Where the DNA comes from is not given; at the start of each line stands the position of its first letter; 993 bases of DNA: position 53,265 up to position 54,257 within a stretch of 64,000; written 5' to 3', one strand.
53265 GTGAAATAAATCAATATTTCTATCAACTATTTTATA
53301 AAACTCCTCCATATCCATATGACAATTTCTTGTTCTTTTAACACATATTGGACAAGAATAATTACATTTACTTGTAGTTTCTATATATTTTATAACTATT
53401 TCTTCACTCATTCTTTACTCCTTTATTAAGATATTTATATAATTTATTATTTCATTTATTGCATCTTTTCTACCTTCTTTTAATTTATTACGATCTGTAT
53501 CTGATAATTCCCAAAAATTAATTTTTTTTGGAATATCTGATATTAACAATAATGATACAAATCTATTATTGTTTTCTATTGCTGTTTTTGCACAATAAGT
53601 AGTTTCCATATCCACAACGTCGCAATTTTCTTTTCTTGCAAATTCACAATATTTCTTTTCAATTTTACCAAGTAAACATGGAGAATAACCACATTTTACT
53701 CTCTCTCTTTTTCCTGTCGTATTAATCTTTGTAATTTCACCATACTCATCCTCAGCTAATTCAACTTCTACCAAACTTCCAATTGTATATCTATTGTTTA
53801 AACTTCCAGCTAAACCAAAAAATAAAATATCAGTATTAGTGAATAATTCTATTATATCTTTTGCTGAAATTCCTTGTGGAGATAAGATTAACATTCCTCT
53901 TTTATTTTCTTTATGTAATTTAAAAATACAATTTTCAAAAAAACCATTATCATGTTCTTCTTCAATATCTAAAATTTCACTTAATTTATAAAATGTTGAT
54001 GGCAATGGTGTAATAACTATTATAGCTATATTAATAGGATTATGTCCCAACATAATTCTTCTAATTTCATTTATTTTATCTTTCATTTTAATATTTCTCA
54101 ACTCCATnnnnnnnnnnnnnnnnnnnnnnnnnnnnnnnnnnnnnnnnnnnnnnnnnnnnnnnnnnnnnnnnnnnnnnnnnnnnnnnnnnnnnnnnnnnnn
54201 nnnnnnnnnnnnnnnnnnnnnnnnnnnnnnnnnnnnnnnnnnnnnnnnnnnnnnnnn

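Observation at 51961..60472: Compact nine-gene operon with three radical-SAM/SPASM enzymes but no precursor peptide, plus nucleosidase, SDR, HAD, histidine phosphatase, Lnu-like nucleotidyltransferase and NhaC transporter: an uncharacterised small-molecule pathway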

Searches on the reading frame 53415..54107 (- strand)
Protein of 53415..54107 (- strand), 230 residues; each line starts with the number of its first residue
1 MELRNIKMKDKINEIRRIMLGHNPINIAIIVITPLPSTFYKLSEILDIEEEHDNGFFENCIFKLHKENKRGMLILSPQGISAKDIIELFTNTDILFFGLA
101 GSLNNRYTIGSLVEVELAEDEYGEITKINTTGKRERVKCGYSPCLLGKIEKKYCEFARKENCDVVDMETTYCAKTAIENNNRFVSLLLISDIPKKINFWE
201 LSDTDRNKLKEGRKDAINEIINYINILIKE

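Call 3: search_protein_families(library=pfam, proteins=[window:53415-54107:-], max_evalue=0.01)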
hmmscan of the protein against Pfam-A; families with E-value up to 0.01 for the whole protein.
window:53415-54107:- (230 aa): 1 family
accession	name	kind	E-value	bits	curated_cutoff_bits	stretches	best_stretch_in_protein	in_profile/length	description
PF01048.26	PNP_UDP_1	-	2e-08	34.4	25.1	1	154-197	161-204/233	Phosphorylase superfamily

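Call 4: search_protein_families(library=ncbifam, proteins=[window:53415-54107:-], max_evalue=0.01)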
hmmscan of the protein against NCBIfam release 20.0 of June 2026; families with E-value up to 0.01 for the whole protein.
window:53415-54107:- (230 aa): 3 families
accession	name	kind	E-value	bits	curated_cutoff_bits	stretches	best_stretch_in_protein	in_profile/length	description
NF005522.0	PRK07164.1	equivalog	8.8e-06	25.3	161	1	136-225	131-216/218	5'-methylthioadenosine/S-adenosylhomocysteine nucleosidase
NF005500.0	PRK07115.1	equivalog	0.0005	19.4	264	0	150-197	170-217/261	AMP nucleosidase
TIGR03468.1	HpnG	hypoth_equivalog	0.00059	19.5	187.1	1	95-191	50-156/212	hopanoid-associated phosphorylase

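Call 22: search_protein_families(library=padloc, proteins=[window:53415-54107:-], max_evalue=0.01)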
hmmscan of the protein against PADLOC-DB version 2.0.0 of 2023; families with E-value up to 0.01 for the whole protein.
window:53415-54107:- (230 aa): 0 families

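Call 23: search_solved_structures(query=window:53415-54107:-, max_evalue=1)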
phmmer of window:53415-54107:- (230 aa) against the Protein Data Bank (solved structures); distinct sequences matched with E-value up to 1: 5.
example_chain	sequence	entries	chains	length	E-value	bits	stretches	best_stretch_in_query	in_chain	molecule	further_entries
8jsk_A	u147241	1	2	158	0.0014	21.2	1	80-176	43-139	PycTIR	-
6g2d_B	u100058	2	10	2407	0.45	13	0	42-73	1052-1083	Acetyl-CoA carboxylase 1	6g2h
6g2i_D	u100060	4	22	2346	0.45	13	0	42-73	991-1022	Acetyl-CoA carboxylase 1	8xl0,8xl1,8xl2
8xkz_C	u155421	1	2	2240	0.65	12.5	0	42-73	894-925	Acetyl-CoA carboxylase 1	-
4jwt_A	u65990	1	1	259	0.79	12.2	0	79-115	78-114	Methylthioadenosine nucleosidase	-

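Call 25: find_homologous_proteins(query=window:53415-54107:-, max_evalue=0.001)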
Query window:53415-54107:- (230 aa): 59 proteins with E <= 0.001 among 334 candidates.
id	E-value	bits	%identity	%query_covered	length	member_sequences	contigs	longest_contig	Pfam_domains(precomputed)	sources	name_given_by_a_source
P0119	1.6e-125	435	87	91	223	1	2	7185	PF01048.27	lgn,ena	-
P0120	9.3e-119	413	81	91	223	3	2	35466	PF01048.27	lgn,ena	-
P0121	5.1e-116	404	82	86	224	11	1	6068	PF01048.27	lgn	-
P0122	9.9e-115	399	81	97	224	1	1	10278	PF01048.27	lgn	-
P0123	1.7e-114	399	78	97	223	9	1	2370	PF01048.27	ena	-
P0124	3.1e-110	385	77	97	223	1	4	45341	PF01048.27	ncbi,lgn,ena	-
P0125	4.4e-88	312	63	94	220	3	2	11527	PF01048.27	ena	-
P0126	8.7e-87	308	64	95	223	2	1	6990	PF01048.27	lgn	-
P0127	1.4e-86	307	64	94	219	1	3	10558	PF01048.27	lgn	-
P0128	2.9e-86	306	64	95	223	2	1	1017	PF01048.27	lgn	-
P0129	1.7e-85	304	65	94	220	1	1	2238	PF01048.27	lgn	-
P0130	2.8e-85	303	66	88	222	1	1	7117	PF01048.27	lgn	-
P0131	3.1e-82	293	64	94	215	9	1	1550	PF01048.27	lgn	-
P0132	5.0e-82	293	62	94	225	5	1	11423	PF01048.27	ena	-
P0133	2.7e-81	290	61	94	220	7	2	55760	PF01048.27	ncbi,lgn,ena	-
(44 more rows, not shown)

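Call 36: predict_structure(alignment_id=A2)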
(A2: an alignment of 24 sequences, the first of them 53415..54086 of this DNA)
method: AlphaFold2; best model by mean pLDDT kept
length: 223 residues; sequences in the alignment: 24
mean_pLDDT: 92.6   pTM: 0.90
mean pLDDT of the five models: 92.6, 92.4, 92.1, 91.5, 91.2
residues with pLDDT >= 90: 180; 70-90: 41; 50-70: 2; < 50: 0
segments of 3 or more residues with pLDDT < 50: none
pLDDT, mean of each block of 10 residues (from residue 1): 87 93 95 96 92 89 92 87 96 93 97 96 95 87 90 96 95 97 88 89 95 94 75
secondary structure, 60 per line:
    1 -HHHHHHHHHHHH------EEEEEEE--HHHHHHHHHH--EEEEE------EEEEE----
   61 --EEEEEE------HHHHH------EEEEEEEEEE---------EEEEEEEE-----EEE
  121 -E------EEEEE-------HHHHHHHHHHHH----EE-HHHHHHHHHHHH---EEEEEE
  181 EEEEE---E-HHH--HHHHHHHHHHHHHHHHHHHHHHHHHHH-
elements in order: H2-13 E20-26 H29-38 E41-45 E52-56 E63-68 H75-79 E86-95 E105-112 E118-120 E129-133 H141-152 H160-171 E175-185 H196-222

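Call 38: fold_search(model_id=the predicted structure, library=pdb)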
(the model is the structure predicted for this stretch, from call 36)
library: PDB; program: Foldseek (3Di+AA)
matches with E <= 10: 1682; with E <= 0.001: 669
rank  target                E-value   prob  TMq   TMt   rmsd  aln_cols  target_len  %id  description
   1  4m7w_A                9.6e-12  1.00  0.63  0.60   4.8       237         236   17  Crystal structure of purine nucleoside phosphorylase from Leptotrichia buccalis C-1013-b, NYSGRC Target 029767. (released 2013-08-28)
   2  3nm4_B                2.0e-11  1.00  0.70  0.70   3.3       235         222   15  Helicobacter pylori MTAN (released 2010-11-24)
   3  4ldn                  2.1e-11  1.00  0.67  0.62   4.4       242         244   14  Crystal structure of a putative purine nucleoside phosphorylase from Vibrio fischeri ES114 (Target NYSGRC-029521) (released 2013-07-03)
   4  4jwt                  2.2e-11  1.00  0.73  0.67   5.6       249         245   14  Crystal structure of a putative 5'-methylthioadenosine/S-adenosylhomocysteine nucleosidase from Sulfurimonas denitrifica (released 2013-05-08)
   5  4oy3                  2.9e-11  1.00  0.66  0.64   4.2       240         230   15  Crystal Structure of the Helicobacter pylori MTAN-D198N mutant with S-Adenosylhomocysteine in the active site (released 2014-12-17)
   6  4bn0_A                3.4e-11  1.00  0.70  0.69   3.4       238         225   15  Structure of futalosine hydrolase mutant of Helicobacter pylori strain 26695 (released 2013-09-11)
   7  4bn0_B                3.4e-11  1.00  0.64  0.64   4.5       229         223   14  Structure of futalosine hydrolase mutant of Helicobacter pylori strain 26695 (released 2013-09-11)
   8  2isc_D                3.9e-11  1.00  0.67  0.63   4.6       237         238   14  Crystal structure of Purine Nucleoside Phosphorylase from Trichomonas vaginalis with DADMe-Imm-A (released 2007-06-05)
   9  3uav                  3.9e-11  1.00  0.60  0.59   5.6       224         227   13  Crystal structure of adenosine phosphorylase from Bacillus cereus (released 2012-02-29)
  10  1vhw_E                4.4e-11  1.00  0.63  0.60   5.0       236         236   13  Crystal structure of purine nucleoside phosphorylase with adenosine (released 2003-12-30)
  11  3opv_A                4.6e-11  1.00  0.63  0.60   5.0       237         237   13  Crystal structure of E. Coli purine nucleoside phosphorylase Arg24Ala mutant (released 2011-07-13)
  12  1jdt_A                5.2e-11  1.00  0.64  0.62   4.5       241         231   13  CRYSTAL STRUCTURE OF 5'-DEOXY-5'-METHYLTHIOADENOSINE PHOSPHORYLASE COMPLEXED WITH MTA AND SULFATE ION (released 2001-10-26)
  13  4yo8_A                5.5e-11  1.00  0.67  0.63   4.3       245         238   14  Crystal structure of Helicobacter pylori 5'-methylthioadenosine/S-adenosyl homocysteine nucleosidase (MTAN) complexed  (released 2015-11-25)
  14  1xe3_E                5.5e-11  1.00  0.62  0.59   5.3       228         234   14  Crystal Structure of purine nucleoside phosphorylase DeoD from Bacillus anthracis (released 2004-10-26)
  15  4f1w_A                5.9e-11  1.00  0.67  0.65   3.8       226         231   18  Crystal structure of 5'-methylthioadenosine/S-adenosylhomocysteine nucleosidase from Salmonella enterica with Adenine (released 2013-05-01)
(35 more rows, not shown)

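Call 39: search_solved_structures(query=A2, max_evalue=1, show_alignments=4)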
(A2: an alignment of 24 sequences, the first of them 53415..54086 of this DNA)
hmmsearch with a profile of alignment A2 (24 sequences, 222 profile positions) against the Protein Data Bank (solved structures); distinct sequences matched with E-value up to 1: 28.
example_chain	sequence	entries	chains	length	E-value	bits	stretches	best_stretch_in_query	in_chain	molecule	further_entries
4jwt_A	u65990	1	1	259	0.0027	20.1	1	71-110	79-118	Methylthioadenosine nucleosidase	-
6aym_A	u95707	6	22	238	0.0075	18.6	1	35-107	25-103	5'-methylthioadenosine/S-adenosylhomocysteine nucleosidase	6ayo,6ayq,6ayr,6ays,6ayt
3bl6_A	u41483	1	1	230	0.01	18.1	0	71-116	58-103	5'-methylthioadenosine nucleosidase/S-adenosylhomocysteine nucleosidase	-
4gmh_A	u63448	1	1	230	0.011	18.1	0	71-115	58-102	5'-methylthioadenosine/S-adenosylhomocysteine nucleosidase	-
1ybf_A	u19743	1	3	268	0.02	17.2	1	140-185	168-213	AMP nucleosidase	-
4g41_A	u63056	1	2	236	0.042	16.2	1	76-116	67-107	MTA/SAH nucleosidase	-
3tl6_A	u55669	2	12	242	0.13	14.6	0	69-113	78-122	Purine nucleoside phosphorylase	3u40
5jpc_A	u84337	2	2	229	0.25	13.7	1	72-113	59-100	Aminodeoxyfutalosine nucleosidase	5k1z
3nm4_A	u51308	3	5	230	0.25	13.7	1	72-113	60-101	MTA/SAH nucleosidase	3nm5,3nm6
5cce_A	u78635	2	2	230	0.25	13.7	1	72-113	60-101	5'-Methylthioadenosine Nucleosidase | Aminodeoxyfutalosine nucleosidase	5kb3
4ojt_A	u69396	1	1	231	0.25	13.6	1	72-113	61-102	MTA/SAH nucleosidase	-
4m7w_A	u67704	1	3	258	0.26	13.6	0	69-113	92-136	Purine nucleoside phosphorylase DeoD-type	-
4ffs_A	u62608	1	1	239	0.27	13.6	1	72-113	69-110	MTA/SAH nucleosidase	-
4oy3_A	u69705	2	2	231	0.28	13.5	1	72-113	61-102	Aminodeoxyfutalosine nucleosidase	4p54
5ccd_A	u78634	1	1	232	0.28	13.5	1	72-113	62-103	Aminodeoxyfutalosine nucleosidase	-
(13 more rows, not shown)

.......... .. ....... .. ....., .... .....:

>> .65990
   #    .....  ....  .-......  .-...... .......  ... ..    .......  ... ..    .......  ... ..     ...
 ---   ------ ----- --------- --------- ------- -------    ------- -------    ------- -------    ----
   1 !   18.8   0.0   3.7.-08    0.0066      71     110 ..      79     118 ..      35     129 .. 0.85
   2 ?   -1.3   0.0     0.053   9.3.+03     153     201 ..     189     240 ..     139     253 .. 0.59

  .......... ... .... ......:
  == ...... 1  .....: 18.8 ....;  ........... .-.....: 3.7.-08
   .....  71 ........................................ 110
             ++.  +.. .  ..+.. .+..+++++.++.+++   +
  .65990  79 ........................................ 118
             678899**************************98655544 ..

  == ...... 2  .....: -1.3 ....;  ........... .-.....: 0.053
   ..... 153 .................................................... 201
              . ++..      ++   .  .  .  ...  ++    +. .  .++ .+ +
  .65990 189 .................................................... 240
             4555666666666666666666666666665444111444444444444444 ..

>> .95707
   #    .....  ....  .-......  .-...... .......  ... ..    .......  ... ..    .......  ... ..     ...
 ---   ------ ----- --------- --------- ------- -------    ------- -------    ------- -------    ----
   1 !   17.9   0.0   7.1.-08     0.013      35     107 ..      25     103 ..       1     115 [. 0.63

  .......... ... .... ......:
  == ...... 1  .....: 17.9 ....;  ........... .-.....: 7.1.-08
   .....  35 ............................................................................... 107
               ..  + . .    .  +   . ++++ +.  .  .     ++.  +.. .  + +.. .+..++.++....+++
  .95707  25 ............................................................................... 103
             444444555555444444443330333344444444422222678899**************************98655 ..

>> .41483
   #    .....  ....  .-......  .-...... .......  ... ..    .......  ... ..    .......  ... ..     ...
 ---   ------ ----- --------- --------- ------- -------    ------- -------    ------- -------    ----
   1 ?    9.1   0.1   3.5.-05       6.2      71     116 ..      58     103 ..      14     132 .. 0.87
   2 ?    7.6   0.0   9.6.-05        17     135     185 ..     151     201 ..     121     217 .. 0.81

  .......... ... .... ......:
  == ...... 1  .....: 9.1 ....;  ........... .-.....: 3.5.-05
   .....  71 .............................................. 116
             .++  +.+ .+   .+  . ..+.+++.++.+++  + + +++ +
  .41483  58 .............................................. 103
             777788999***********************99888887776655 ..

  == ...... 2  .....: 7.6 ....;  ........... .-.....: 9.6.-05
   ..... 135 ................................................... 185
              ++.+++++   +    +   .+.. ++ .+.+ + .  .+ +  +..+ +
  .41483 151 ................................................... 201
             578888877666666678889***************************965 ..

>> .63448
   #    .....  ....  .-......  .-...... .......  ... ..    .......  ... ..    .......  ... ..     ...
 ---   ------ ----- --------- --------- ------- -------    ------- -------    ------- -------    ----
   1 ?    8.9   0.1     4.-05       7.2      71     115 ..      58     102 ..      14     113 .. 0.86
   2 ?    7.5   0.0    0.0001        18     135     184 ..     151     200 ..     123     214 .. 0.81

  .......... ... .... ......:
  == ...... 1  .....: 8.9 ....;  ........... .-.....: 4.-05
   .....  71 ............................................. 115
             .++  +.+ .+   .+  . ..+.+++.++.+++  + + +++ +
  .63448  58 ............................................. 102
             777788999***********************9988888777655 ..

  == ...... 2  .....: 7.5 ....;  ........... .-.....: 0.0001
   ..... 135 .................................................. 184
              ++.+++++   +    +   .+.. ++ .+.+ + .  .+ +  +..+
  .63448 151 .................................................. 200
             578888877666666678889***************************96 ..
